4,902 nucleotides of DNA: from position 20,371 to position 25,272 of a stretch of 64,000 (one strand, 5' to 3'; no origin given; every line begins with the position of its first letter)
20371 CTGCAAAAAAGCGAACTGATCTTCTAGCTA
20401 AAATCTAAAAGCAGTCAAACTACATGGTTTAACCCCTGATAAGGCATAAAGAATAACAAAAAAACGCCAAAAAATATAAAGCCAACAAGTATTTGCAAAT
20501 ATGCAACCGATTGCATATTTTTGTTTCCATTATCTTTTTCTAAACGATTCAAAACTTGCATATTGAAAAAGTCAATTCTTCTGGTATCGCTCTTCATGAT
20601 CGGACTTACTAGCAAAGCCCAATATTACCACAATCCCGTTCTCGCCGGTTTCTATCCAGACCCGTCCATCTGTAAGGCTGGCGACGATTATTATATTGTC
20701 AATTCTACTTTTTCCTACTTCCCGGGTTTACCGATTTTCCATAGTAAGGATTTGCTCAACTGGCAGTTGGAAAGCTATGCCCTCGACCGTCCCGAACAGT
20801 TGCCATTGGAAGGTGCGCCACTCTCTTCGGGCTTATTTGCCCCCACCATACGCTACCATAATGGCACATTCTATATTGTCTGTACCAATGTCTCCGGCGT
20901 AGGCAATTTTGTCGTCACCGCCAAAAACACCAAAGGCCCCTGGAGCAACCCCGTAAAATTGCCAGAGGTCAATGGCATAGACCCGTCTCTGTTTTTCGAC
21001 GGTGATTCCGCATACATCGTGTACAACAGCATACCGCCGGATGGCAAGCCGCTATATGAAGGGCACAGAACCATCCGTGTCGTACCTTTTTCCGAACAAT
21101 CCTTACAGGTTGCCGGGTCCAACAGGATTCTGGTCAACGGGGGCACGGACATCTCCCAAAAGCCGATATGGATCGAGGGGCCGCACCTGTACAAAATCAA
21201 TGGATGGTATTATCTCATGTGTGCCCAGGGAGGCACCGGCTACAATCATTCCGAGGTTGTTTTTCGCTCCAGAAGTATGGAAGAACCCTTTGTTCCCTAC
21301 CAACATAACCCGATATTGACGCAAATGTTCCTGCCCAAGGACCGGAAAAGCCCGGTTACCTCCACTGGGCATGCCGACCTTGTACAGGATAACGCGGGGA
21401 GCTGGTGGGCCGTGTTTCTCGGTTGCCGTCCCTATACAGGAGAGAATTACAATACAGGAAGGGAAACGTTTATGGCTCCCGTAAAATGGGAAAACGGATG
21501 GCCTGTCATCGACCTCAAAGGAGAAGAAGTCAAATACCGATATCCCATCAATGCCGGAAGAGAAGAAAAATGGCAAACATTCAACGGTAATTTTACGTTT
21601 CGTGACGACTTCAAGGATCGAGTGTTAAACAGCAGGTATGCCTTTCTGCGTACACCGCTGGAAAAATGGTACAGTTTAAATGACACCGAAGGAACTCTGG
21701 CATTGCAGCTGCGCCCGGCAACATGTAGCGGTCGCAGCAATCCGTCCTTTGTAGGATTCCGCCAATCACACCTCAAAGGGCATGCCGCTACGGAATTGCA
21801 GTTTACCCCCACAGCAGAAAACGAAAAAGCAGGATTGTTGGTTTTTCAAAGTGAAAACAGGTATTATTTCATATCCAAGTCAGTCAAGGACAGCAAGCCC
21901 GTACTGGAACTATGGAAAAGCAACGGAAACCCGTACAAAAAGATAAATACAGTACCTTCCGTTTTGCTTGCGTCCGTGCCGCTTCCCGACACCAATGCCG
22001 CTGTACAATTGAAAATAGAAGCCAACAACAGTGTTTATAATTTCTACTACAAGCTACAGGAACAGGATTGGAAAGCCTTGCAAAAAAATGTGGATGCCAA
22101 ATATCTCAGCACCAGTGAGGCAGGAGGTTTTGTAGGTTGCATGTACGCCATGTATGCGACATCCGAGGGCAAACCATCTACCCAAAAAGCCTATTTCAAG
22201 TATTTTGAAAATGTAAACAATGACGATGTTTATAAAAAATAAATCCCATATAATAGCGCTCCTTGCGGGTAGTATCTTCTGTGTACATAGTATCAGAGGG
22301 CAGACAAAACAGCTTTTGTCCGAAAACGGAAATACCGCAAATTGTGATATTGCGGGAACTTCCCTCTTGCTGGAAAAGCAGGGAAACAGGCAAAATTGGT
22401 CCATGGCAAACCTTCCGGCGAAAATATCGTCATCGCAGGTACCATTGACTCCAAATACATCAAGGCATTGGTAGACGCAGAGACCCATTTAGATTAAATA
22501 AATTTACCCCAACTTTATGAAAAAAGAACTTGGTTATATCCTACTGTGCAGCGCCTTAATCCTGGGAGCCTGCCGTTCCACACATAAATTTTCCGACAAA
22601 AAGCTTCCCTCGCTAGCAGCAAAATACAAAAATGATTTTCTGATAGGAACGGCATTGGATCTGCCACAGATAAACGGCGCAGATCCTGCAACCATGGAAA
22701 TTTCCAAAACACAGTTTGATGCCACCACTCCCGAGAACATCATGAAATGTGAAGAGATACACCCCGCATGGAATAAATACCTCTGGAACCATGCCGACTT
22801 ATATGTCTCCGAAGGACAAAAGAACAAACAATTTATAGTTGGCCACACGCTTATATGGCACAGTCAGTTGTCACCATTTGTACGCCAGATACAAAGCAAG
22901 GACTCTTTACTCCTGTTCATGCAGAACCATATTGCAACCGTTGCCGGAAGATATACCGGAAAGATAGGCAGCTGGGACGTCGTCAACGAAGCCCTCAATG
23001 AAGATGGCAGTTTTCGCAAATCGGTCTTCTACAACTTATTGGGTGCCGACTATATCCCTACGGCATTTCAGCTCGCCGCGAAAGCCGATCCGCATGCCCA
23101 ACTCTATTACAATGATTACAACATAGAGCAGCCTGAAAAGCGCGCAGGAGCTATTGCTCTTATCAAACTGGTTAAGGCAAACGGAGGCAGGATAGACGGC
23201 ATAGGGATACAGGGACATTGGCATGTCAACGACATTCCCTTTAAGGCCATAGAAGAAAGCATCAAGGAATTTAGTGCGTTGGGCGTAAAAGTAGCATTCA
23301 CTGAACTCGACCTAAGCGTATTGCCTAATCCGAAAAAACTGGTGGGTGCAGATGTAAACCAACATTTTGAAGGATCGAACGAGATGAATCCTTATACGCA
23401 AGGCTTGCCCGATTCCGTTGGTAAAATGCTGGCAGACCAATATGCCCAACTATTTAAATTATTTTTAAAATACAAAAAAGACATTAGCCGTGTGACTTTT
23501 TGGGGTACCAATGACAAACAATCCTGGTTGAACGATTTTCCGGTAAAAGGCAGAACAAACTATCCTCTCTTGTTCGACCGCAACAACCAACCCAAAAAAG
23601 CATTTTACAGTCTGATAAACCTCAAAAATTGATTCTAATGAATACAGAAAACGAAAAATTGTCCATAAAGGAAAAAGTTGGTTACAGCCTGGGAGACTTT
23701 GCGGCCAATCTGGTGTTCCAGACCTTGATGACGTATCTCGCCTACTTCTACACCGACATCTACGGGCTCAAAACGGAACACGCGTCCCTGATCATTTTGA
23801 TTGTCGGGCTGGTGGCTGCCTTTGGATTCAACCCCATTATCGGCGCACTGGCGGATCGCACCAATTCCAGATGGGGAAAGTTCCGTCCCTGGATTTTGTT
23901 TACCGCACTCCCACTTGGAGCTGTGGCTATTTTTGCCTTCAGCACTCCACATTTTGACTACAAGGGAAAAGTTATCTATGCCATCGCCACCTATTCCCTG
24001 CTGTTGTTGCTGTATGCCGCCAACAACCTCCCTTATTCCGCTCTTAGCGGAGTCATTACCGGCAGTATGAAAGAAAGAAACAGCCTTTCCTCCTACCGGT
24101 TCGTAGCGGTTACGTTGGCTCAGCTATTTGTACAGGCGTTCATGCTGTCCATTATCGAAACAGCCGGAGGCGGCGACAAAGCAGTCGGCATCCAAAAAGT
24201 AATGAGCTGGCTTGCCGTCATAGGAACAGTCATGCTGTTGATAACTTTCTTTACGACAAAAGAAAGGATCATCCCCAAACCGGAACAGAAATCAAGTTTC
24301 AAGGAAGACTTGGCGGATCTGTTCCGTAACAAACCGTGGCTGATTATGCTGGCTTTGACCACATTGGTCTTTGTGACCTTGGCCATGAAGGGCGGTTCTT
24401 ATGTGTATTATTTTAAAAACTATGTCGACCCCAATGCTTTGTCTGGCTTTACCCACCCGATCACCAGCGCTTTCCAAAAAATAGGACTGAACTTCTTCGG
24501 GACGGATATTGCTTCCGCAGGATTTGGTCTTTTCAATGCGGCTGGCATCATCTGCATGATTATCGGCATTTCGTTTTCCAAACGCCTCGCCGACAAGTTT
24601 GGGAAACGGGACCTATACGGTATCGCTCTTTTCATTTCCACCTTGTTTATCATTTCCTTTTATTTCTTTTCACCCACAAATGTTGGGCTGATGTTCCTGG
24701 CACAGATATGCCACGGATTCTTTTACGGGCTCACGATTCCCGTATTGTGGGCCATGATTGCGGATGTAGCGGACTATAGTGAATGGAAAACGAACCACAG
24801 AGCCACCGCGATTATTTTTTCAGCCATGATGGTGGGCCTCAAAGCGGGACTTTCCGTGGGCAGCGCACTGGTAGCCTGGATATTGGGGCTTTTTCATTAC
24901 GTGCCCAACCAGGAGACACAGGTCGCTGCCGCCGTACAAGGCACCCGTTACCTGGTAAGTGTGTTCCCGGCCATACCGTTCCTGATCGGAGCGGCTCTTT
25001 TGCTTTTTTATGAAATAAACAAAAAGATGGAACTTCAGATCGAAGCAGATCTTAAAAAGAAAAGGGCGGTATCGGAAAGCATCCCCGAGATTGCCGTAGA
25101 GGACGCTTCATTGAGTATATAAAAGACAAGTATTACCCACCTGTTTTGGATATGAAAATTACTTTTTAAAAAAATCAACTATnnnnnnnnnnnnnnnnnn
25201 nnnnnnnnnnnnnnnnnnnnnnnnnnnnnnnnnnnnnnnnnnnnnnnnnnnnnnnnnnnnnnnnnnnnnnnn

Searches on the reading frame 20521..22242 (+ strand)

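Call 5: search_protein_families(library=pfam, proteins=[window:20521-22242:+])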
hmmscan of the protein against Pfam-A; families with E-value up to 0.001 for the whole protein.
window:20521-22242:+ (573 aa): 2 families
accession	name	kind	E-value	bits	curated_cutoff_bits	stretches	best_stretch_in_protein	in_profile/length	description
PF04616.20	Glyco_hydro_43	-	1.2e-89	300.9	32.2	1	36-328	1-288/288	Glycosyl hydrolases family 43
PF17851.8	GH43_C2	-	1.4e-48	165.7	22.7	1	361-563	1-201/203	Beta xylosidase C-terminal Concanavalin A-like domain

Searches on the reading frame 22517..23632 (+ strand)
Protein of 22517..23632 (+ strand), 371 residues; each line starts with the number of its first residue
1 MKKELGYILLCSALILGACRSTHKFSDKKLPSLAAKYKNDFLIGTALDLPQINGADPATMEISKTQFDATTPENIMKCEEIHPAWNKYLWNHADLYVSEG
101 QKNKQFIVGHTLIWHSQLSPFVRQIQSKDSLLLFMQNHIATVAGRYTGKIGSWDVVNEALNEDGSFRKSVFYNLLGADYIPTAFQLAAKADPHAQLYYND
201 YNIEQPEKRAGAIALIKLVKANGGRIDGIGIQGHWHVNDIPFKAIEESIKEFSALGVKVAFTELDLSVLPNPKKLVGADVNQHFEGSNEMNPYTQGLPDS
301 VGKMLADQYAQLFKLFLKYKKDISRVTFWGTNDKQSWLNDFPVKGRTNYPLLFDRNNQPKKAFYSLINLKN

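Call 5: search_protein_families(library=pfam, proteins=[window:22517-23632:+])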
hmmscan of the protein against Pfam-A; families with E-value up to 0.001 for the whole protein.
window:22517-23632:+ (371 aa): 1 family
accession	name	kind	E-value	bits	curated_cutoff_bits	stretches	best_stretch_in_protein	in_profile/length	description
PF00331.26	Glyco_hydro_10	-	7.8e-94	314.8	22.1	1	32-367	1-309/311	Glycosyl hydrolase family 10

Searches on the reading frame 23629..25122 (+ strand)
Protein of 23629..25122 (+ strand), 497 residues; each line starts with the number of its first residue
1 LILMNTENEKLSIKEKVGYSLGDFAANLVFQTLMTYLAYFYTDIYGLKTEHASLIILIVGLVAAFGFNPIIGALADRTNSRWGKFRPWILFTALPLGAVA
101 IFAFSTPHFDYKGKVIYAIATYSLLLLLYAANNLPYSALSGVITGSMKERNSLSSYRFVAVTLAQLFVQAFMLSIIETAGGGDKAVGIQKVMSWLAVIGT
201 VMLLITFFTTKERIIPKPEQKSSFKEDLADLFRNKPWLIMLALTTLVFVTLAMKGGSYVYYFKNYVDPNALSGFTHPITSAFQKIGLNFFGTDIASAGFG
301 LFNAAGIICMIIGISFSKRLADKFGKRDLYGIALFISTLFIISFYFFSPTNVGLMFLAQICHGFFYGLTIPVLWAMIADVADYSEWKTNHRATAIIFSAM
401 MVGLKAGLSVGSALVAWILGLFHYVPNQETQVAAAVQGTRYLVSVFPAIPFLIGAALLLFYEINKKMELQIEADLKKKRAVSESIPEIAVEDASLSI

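Call 35: search_protein_families(library=pfam, proteins=[window:23629-25122:+])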
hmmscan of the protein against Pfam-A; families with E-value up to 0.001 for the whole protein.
window:23629-25122:+ (497 aa): 3 families
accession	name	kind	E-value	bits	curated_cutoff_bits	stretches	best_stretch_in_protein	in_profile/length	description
PF13347.12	MFS_2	-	1e-77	262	27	2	18-269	1-257/427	MFS/sugar transport protein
PF07690.21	MFS_1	-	1.7e-19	70.4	33.4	2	290-475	23-187/347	Major Facilitator Superfamily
PF24961.1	NfeD_membrane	-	0.00055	20.4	26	1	272-344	44-117/119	NfeD integral membrane domain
